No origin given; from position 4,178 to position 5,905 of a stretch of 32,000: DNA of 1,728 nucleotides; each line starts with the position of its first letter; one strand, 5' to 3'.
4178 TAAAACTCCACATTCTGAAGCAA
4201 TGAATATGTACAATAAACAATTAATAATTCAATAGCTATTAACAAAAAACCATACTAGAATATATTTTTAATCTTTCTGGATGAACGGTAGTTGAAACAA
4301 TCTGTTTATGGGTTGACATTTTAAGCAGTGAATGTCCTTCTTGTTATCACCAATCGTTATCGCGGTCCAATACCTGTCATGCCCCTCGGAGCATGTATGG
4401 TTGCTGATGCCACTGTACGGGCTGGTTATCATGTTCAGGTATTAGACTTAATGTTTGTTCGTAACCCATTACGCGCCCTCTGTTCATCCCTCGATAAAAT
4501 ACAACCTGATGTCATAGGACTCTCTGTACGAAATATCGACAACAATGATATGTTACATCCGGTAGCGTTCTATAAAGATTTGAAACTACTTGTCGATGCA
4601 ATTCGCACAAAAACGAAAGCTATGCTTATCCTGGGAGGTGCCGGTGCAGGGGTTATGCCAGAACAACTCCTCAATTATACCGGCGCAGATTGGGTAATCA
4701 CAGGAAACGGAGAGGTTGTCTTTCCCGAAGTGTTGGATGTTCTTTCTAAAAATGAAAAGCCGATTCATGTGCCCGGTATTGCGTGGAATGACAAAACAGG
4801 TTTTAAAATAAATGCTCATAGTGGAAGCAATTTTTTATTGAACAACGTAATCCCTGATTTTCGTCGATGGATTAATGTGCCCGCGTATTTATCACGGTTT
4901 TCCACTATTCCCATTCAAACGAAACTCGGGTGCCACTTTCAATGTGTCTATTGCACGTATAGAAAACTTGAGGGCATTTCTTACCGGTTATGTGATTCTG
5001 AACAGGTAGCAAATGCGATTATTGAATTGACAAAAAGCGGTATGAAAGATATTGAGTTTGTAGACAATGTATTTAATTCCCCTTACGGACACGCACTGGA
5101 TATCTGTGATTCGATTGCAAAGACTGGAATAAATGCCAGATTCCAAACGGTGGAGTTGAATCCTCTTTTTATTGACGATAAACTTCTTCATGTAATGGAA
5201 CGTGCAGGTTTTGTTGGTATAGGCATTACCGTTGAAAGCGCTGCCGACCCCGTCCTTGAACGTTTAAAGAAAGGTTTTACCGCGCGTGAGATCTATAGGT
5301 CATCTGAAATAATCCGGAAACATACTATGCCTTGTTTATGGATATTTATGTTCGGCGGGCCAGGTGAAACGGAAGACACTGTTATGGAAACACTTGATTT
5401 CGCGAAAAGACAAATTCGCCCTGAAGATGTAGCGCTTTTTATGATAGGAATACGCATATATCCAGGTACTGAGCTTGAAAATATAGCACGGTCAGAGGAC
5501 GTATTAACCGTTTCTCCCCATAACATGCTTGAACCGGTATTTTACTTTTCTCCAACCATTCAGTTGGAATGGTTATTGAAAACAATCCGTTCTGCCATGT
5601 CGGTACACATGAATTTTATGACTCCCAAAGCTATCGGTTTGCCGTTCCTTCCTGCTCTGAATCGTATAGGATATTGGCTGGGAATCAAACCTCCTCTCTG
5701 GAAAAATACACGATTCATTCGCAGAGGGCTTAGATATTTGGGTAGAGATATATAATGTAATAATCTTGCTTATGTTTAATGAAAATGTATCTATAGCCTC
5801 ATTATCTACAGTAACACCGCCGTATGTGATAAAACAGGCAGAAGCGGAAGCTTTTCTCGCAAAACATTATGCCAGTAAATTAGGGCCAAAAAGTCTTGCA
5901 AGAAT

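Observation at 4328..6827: Tightly coupled B12-radical-SAM / type III PKS pair: candidate undescribed tailoring pathway for a polyketide-type lipid or phenolic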

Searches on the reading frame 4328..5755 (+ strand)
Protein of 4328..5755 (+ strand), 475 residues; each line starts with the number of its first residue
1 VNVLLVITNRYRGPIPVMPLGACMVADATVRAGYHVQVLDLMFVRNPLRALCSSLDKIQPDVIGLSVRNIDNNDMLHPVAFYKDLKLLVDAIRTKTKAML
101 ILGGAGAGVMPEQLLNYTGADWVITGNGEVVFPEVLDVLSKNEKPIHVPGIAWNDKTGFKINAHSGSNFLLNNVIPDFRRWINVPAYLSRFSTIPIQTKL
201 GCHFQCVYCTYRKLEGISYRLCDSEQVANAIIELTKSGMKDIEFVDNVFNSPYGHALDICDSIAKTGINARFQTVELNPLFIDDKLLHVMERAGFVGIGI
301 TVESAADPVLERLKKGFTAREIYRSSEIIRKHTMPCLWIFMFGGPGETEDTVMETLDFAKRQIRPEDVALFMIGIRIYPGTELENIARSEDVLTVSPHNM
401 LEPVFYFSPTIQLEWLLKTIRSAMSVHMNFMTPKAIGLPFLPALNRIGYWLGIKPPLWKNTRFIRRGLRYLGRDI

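Call 3: search_protein_families(library=pfam, proteins=[window:4328-5755:+], max_evalue=0.01)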
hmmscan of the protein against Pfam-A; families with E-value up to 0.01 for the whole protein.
window:4328-5755:+ (475 aa): 3 families
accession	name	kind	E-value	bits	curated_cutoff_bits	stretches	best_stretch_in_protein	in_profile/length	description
PF04055.27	Radical_SAM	-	8.1e-18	65.6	29.5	1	201-359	6-166/166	Radical SAM superfamily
PF02310.24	B12-binding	-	1e-12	48.4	32.1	1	18-135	13-120/121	B12 binding domain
PF19864.5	Radical_SAM_N2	-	0.005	16.7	29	0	91-143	80-129/151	Radical SAM proteins, N-terminal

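Call 4: search_protein_families(library=ncbifam, proteins=[window:4328-5755:+], max_evalue=0.01)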
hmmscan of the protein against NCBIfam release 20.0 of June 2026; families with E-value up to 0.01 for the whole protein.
window:4328-5755:+ (475 aa): 31 families (the best 25 are shown)
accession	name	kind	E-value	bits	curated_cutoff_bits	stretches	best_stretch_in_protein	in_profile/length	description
TIGR04072.2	rSAM_ladder_B12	equivalog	2.8e-94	316.3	360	1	3-449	2-433/443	lipid biosynthesis B12-binding/radical SAM protein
TIGR04385.1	B12_rSAM_cofa1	equivalog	5.5e-46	157.7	450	1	17-421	18-428/438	B12 lower ligand biosynthesis radical SAM protein BzaD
TIGR04428.1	B12_rSAM_trp_MT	equivalog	9.3e-34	116.7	500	2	3-159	2-157/558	tryptophan 2-C-methyltransferase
TIGR04479.1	bcpD_PhpK_rSAM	subfamily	1.7e-27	96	600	1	112-361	163-408/504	PhpK family radical SAM P-methyltransferase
TIGR03471.1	HpnJ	equivalog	2.3e-22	79.5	577.6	1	81-396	81-396/472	hopanoid biosynthesis associated radical SAM protein HpnJ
TIGR04013.1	B12_SAM_MJ_1487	hypoth_equivalog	2.6e-22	79.2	251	2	85-246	59-204/382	TIGR04013 family B12-binding domain/radical SAM domain-containing protein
TIGR04367.1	HpnR_B12_rSAM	equivalog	3.1e-20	72.2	650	1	18-334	21-325/490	hopanoid C-3 methylase HpnR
TIGR04014.1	B12_SAM_MJ_0865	equivalog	1.4e-19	70.2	360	1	84-387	56-358/434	methyl-coenzyme M reductase glutamine C-methyltransferase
TIGR03975.1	rSAM_ocin_1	subfamily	5.3e-18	64.8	281.85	1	48-352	117-420/606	RiPP maturation radical SAM C-methyltransferase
TIGR02026.1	BchE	equivalog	6.3e-18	64.9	481.35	1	19-404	22-405/497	magnesium-protoporphyrin IX monomethyl ester anaerobic oxidative cyclase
NF033070.1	rSAM_AprD4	equivalog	1.4e-17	63.8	500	1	177-390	182-393/456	AprD4 family radical SAM diol-dehydratase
NF050148.1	rSAM_ApyD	equivalog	1.1e-16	60.5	750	1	99-382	105-388/645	RiPP biosynthesis radical SAM protein ApyD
NF045585.1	rSAM_slr0320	equivalog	6.9e-16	57.8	775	1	88-396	129-446/511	photosystem II high light acclimation radical SAM protein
NF040546.1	rSAM_CUAEP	equivalog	2.3e-14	53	500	1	97-377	77-356/468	CUAEP/CCAEP-tail radical SAM (seleno)protein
TIGR01579.1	MiaB-like-C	equivalog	1.1e-10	41.4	357.05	1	90-361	58-317/416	tRNA (N(6)-L-threonylcarbamoyladenosine(37)-C(2))-methylthiotransferase MtaB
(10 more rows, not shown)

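Call 9: find_homologous_proteins(query=window:4328-5752:+, max_evalue=1e-10)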
Query window:4328-5752:+ (475 aa): 2333 proteins with E <= 1e-10 among 8000 candidates; the best 120 are listed.
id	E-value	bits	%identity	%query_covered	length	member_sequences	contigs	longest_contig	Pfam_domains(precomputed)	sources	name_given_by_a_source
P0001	0.0e+0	1096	100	100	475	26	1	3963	PF04055.28,PF02310.25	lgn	-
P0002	1.2e-278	943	83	100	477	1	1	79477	PF04055.28,PF02310.25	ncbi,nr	ncbi:MAG: radical SAM protein [Candidatus Kuenenia sp.]|nr:radical SAM protein [Candidatus Kuenenia 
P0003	1.2e-276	936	84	100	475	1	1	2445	PF04055.28,PF02310.25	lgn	-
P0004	4.2e-238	809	70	100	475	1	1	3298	PF04055.28,PF02310.25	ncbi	-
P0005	7.9e-238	808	70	100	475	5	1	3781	PF04055.28,PF02310.25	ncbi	-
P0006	1.6e-235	801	69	100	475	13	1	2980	PF04055.28,PF02310.25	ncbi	-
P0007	2.5e-231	787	67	100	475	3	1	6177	PF04055.28,PF19864.6,PF02310.25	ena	-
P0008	8.3e-231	785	68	100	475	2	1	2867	PF04055.28,PF02310.25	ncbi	ncbi:MAG: radical SAM protein [Candidatus Scalindua sp.]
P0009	1.3e-230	784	67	100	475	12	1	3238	PF04055.28,PF19864.6,PF02310.25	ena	-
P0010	8.9e-229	778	68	100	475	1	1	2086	PF04055.28,PF19864.6,PF02310.25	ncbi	-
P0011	7.4e-228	775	66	100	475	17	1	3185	PF04055.28,PF02310.25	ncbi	-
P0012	2.3e-227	774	67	100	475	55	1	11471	PF04055.28,PF02310.25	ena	-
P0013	3.3e-227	773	67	100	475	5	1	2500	PF04055.28,PF02310.25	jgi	jgi:radical SAM superfamily enzyme YgiQ (UPF0313 family)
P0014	8.1e-223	759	67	100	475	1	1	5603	PF04055.28,PF02310.25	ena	-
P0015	8.6e-222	755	65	100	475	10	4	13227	PF04055.28,PF19864.6,PF02310.25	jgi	-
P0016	4.2e-219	746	64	100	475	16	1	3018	PF04055.28,PF19864.6,PF02310.25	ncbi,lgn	-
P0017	1.6e-218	744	66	96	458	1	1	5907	PF04055.28,PF02310.25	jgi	-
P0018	3.7e-217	740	65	100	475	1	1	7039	PF04055.28,PF02310.25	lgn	-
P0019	3.7e-217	740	65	100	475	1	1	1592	PF04055.28,PF02310.25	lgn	-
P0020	7.2e-217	739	66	96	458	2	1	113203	PF04055.28,PF19864.6,PF02310.25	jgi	jgi:radical SAM superfamily enzyme YgiQ (UPF0313 family)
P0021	2.4e-216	737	64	100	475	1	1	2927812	PF04055.28,PF19864.6,PF02310.25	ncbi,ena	-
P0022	3.2e-213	727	66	97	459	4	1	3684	PF04055.28,PF02310.25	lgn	-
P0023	3.7e-209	714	65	96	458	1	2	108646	PF04055.28,PF02310.25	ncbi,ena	-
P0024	3.8e-207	707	63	99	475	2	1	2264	PF04055.28,PF02310.25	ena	-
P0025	9.1e-206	702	63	100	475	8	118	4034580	PF04055.28,PF02310.25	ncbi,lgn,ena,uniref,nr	ncbi:MAG: B12-binding domain-containing radical SAM protein [Candidatus Brocadia sp. AMX2]|uniref:Ra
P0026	6.0e-205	700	66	91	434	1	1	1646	PF04055.28,PF02310.25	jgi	jgi:radical SAM superfamily enzyme YgiQ (UPF0313 family)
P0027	8.6e-205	699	62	100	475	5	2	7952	PF04055.28,PF02310.25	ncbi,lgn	ncbi:MAG: cobalamin B12-binding domain-containing protein [Candidatus Brocadia sp.]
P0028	1.8e-204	698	62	100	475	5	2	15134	PF04055.28,PF02310.25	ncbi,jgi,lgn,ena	-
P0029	3.0e-204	697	62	100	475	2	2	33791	PF04055.28,PF19864.6,PF02310.25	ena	-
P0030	1.6e-203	695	63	99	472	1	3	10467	PF04055.28,PF02310.25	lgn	-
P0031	7.4e-203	693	63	98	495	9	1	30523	PF04055.28,PF02310.25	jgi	-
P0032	7.4e-203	693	62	100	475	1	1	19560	PF04055.28,PF02310.25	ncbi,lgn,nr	ncbi:MAG: radical SAM protein [Candidatus Brocadia sp.]|nr:radical SAM protein [Candidatus Brocadia 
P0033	8.2e-203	693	62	100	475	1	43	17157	PF04055.28,PF02310.25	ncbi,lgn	-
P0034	2.5e-202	691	63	100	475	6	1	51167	PF04055.28,PF02310.25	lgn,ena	-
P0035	3.1e-202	691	61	99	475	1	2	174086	PF04055.28,PF02310.25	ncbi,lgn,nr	ncbi:MAG TPA: B12-binding domain-containing radical SAM protein [Candidatus Brocadiia bacterium]|nr:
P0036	3.7e-202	690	63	100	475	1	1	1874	PF04055.28,PF02310.25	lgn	-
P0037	4.1e-202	690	61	95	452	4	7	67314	PF04055.28,PF19864.6,PF02310.25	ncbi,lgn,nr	ncbi:MAG: B12-binding domain-containing radical SAM protein [Candidatus Scalindua sp.]|nr:MAG: B12-b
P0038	6.7e-202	690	63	100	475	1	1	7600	PF04055.28,PF02310.25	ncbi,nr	ncbi:MAG: cobalamin B12-binding domain-containing protein [Planctomycetes bacterium]|nr:cobalamin B1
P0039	2.4e-201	688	62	100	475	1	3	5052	PF04055.28,PF02310.25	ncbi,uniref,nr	ncbi:MAG TPA: B12-binding domain-containing radical SAM protein [Candidatus Wunengus sp. YC63]|unire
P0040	9.5e-201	686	62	100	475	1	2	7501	PF04055.28,PF19864.6,PF02310.25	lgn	-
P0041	1.6e-200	685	62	100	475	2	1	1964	PF04055.28,PF02310.25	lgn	-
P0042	6.7e-200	683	61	100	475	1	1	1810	PF04055.28,PF02310.25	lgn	-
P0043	3.8e-199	681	61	100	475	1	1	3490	PF04055.28,PF02310.25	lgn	-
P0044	3.9e-199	681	62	100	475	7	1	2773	PF04055.28,PF02310.25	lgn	-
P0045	7.3e-199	680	63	100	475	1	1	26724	PF04055.28,PF02310.25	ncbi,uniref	ncbi:MAG TPA: B12-binding domain-containing radical SAM protein [Candidatus Wunengus sp. YC65]|unire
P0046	1.7e-198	678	60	100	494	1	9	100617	PF04055.28,PF02310.25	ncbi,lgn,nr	ncbi:MAG: cobalamin-dependent protein [Candidatus Brocadia sp.]|nr:cobalamin-dependent protein [Cand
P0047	4.6e-198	677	61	100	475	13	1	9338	PF04055.28,PF02310.25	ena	-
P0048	1.4e-197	675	61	100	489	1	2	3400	PF04055.28,PF02310.25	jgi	-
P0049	1.8e-197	675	61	100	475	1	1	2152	PF04055.28,PF02310.25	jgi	-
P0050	1.9e-197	675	62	100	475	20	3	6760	PF04055.28,PF02310.25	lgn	-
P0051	2.4e-197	675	60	100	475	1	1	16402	PF04055.28,PF02310.25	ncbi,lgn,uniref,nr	ncbi:MAG: Radical SAM domain protein [Candidatus Jettenia ecosi]|uniref:Radical SAM domain protein n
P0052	3.6e-197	674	61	100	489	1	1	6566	PF04055.28,PF02310.25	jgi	-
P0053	3.6e-197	674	60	100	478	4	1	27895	PF04055.28,PF02310.25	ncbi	-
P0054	3.7e-197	674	62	100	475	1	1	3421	PF04055.28,PF02310.25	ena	-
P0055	4.2e-197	674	62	100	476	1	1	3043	PF04055.28,PF02310.25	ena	-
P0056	4.8e-197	674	61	100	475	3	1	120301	PF04055.28,PF02310.25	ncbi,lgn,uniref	ncbi:cobalamin-dependent protein [Candidatus Kuenenia sp.]|uniref:B12-binding domain-containing radi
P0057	1.3e-196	672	60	100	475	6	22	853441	PF04055.28,PF02310.25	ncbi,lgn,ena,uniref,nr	ncbi:MAG: B12-binding domain-containing radical SAM protein [Candidatus Jettenia sp.]|uniref:Unchara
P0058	1.3e-196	672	61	100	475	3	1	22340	PF04055.28,PF02310.25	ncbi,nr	ncbi:MAG: radical SAM protein [Planctomycetes bacterium]|nr:radical SAM protein [Planctomycetota bac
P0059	1.9e-196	672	60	97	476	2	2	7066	PF04055.28,PF19864.6,PF02310.25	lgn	-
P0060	2.8e-196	671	62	100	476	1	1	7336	PF04055.28,PF02310.25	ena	-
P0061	2.9e-196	671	62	100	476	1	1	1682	PF04055.28,PF02310.25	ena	-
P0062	2.9e-196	671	62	100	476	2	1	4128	PF04055.28,PF02310.25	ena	-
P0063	2.9e-196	671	60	100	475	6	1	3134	PF04055.28,PF02310.25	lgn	-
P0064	3.7e-196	671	60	100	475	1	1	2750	PF04055.28,PF19864.6,PF02310.25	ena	-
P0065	3.9e-196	671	62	100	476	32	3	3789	PF04055.28,PF02310.25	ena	-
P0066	4.0e-196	671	62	100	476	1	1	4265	PF04055.28,PF02310.25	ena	-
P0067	5.5e-196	670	62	100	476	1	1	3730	PF04055.28,PF02310.25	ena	-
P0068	1.8e-195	668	60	100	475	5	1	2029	PF04055.28,PF19864.6,PF02310.25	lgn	-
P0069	2.0e-195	668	62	100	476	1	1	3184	PF04055.28,PF02310.25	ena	-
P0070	3.4e-195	668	60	100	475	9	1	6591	PF04055.28,PF02310.25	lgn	-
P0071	4.6e-195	667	60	100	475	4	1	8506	PF04055.28,PF02310.25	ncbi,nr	ncbi:MAG: hypothetical protein QG591_1919 [Planctomycetota bacterium]|nr:hypothetical protein [Planc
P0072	5.0e-195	667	60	100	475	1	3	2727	PF04055.28,PF02310.25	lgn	-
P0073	7.1e-195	666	62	100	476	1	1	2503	PF04055.28,PF02310.25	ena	-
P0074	1.5e-194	665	61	100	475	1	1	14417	PF04055.28,PF02310.25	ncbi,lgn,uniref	ncbi:MAG TPA: B12-binding domain-containing radical SAM protein [Candidatus Wunengus californicus]|u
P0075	1.5e-194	665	60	100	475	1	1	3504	PF04055.28,PF02310.25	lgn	-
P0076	1.7e-194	665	61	100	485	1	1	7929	PF04055.28,PF19864.6,PF02310.25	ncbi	-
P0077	9.0e-194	663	60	100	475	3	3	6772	PF04055.28,PF02310.25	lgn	-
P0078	1.7e-193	662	60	99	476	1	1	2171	PF04055.28,PF02310.25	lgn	-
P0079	2.8e-193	661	61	100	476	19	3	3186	PF04055.28,PF02310.25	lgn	-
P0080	4.5e-193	661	59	100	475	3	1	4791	PF04055.28,PF02310.25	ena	-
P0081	5.9e-193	660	61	100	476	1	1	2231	PF04055.28,PF02310.25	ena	-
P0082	8.4e-193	660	58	100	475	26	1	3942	PF04055.28,PF02310.25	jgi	-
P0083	8.8e-193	660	59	100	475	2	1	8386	PF04055.28,PF02310.25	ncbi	-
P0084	2.5e-192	658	61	100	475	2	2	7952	PF04055.28,PF02310.25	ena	-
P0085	7.6e-192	656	59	100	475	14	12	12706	PF04055.28,PF19864.6,PF02310.25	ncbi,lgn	-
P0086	1.7e-191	655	62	96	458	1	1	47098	PF04055.28,PF02310.25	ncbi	-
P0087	2.9e-191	655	58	100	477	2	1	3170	PF04055.28,PF02310.25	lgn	-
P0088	1.2e-190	653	58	100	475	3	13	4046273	PF04055.28,PF02310.25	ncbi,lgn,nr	ncbi:MAG: cobalamin-dependent protein [Candidatus Brocadia sp.]|nr:MAG: cobalamin-dependent protein 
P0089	5.9e-189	647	62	96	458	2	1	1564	PF04055.28,PF19864.6,PF02310.25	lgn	-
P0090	6.4e-189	647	59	99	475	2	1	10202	PF04055.28,PF02310.25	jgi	jgi:radical SAM superfamily enzyme YgiQ (UPF0313 family)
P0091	1.0e-188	646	58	100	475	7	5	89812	PF04055.28,PF02310.25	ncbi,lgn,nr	ncbi:MAG: radical SAM protein [Candidatus Brocadia sp.]|nr:radical SAM protein [Candidatus Brocadia 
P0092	2.0e-188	645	59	99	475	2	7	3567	PF04055.28,PF19864.6,PF02310.25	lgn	-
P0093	2.6e-188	645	57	100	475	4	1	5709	PF04055.28,PF02310.25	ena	-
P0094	7.7e-188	643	62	96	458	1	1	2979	PF04055.28,PF02310.25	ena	-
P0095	8.1e-188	643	66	84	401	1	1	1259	PF04055.28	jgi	jgi:radical SAM superfamily enzyme YgiQ (UPF0313 family)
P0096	2.1e-187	642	62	96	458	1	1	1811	PF04055.28,PF02310.25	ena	-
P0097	2.9e-187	641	62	96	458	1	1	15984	PF04055.28,PF02310.25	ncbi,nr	ncbi:MAG: cobalamin B12-binding domain-containing protein [Planctomycetes bacterium]|nr:cobalamin B1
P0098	3.6e-187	641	62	95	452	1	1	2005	PF04055.28,PF02310.25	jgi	jgi:radical SAM superfamily enzyme YgiQ (UPF0313 family)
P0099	3.9e-187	641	61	96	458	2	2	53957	PF04055.28,PF02310.25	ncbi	-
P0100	1.5e-186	639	60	96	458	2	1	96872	PF04055.28,PF02310.25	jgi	-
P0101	1.5e-186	639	58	100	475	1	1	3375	PF04055.28,PF02310.25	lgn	-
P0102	1.0e-185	636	59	96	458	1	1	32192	PF04055.28,PF02310.25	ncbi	-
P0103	1.6e-185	636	57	99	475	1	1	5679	PF04055.28,PF02310.25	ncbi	-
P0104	6.5e-185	634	61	96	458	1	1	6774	PF04055.28,PF02310.25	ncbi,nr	ncbi:MAG: hypothetical protein HW406_1051 [Candidatus Brocadiaceae bacterium]|nr:hypothetical protei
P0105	1.3e-184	633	58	100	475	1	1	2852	PF04055.28,PF02310.25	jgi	-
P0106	1.3e-184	633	57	100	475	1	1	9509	PF04055.28,PF02310.25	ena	-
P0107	1.6e-184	632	57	98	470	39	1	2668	PF04055.28,PF02310.25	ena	-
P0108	3.3e-184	631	60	95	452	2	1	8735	PF04055.28,PF02310.25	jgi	jgi:radical SAM superfamily enzyme YgiQ (UPF0313 family)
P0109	1.8e-182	626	57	100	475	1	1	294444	PF04055.28,PF02310.25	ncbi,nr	ncbi:MAG: radical SAM protein [wastewater metagenome]|nr:radical SAM protein [Candidatus Loosdrechti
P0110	3.2e-182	625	58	96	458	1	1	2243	PF04055.28,PF02310.25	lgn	-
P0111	3.8e-182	625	55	100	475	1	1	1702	PF04055.28,PF02310.25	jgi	-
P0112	8.4e-182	623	57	100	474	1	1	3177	PF04055.28,PF02310.25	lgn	-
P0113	1.3e-181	623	56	100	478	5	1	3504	PF04055.28,PF02310.25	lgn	-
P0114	1.6e-181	622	56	100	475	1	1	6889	PF04055.28,PF02310.25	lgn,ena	-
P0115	1.6e-181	622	62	93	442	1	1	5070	PF04055.28,PF02310.25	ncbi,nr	ncbi:MAG: cobalamin B12-binding domain-containing protein, partial [Planctomycetes bacterium]|nr:cob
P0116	2.7e-181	622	56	100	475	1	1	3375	PF04055.28,PF02310.25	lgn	-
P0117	3.7e-181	621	57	100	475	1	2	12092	PF04055.28,PF02310.25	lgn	-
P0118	6.4e-181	620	56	100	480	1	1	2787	PF04055.28,PF02310.25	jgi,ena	-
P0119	1.8e-180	619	55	100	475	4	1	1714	PF04055.28,PF02310.25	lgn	-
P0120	5.9e-180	617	54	100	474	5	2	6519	PF04055.28,PF02310.25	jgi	-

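Call 18: find_encoding_contigs(protein=P0002, flank=10000, max_places=2)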
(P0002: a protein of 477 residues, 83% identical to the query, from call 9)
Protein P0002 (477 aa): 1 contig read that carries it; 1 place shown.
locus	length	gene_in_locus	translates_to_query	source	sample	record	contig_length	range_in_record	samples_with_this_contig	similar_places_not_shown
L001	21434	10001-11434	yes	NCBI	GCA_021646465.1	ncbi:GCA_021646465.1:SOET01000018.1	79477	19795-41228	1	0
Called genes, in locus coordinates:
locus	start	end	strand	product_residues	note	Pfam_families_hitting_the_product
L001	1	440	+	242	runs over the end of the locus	PF22935:RM44_endonuclase (weak), PF14622:Ribonucleas_3_3, PF00636:Ribonuclease_3, PF00035:dsrm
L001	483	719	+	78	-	-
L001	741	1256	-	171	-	-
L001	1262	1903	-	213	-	PF04961:FTCD_C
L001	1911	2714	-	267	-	PF01476:LysM, PF03734:YkuD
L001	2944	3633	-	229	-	PF13677:MotB_plug (weak), PF00691:OmpA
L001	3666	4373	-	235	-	PF13677:MotB_plug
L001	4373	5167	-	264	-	PF01618:MotA_ExbB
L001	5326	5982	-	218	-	PF02742:Fe_dep_repr_C, PF04023:FeoA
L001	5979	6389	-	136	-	-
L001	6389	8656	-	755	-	PF01926:MMR_HSR1, PF02421:FeoB_N, PF17910:FeoB_Cyto, PF07670:Gate, PF07664:FeoB_C, PF07670:Gate (weak)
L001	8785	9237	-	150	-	-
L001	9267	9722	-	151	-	PF03692:CxxCxxCC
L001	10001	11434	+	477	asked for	PF02310:B12-binding, PF04055:Radical_SAM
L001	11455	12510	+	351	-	PF00195:Chal_sti_synt_N, PF08392:FAE1_CUT1_RppA, PF08545:ACP_syn_III (faint), PF02797:Chal_sti_synt_C, PF08541:ACP_syn_III_C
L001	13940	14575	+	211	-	PF04055:Radical_SAM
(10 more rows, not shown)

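Call 19: find_encoding_contigs(protein=P0025, flank=8000, max_places=2)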
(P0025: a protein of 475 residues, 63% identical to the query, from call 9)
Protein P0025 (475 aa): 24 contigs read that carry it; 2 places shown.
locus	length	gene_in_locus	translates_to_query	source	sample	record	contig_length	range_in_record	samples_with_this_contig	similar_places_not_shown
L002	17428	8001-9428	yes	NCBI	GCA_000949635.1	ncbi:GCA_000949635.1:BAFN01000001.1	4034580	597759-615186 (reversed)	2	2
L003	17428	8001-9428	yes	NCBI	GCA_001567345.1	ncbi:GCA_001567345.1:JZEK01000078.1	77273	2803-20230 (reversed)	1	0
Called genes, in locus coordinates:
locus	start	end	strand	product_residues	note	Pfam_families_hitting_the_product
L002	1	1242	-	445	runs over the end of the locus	PF02386:TrkH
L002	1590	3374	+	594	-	PF04405:ScdA_N (faint), PF05940:NnrS (weak), PF08984:DUF1858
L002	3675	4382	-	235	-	-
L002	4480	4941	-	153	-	-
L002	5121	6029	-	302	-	PF12760:Zn_ribbon_IS1595, PF12762:DDE_Tnp_IS1595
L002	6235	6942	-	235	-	PF01904:DUF72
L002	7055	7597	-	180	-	PF07998:Peptidase_M54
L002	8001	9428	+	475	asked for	PF02310:B12-binding, PF04055:Radical_SAM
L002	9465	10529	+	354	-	PF00195:Chal_sti_synt_N, PF08392:FAE1_CUT1_RppA, PF02797:Chal_sti_synt_C, PF08541:ACP_syn_III_C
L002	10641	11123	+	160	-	PF00383:dCMP_cyt_deam_1, PF14437:MafB19-deam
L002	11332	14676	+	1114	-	PF22590:Cas3-like_C_2 (faint), PF17757:UvrB_inter, PF02559:CarD_TRCF_RID, PF00270:DEAD, PF04851:ResIII, PF00271:Helicase_C, PF03461:TRCF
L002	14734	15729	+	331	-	PF13624:SurA_N_3 (weak), PF13145:Rotamase_2, PF13616:Rotamase_3, PF00639:Rotamase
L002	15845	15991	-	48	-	-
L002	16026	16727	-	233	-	-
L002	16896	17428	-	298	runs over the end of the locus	PF01040:UbiA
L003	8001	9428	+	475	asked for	PF02310:B12-binding, PF04055:Radical_SAM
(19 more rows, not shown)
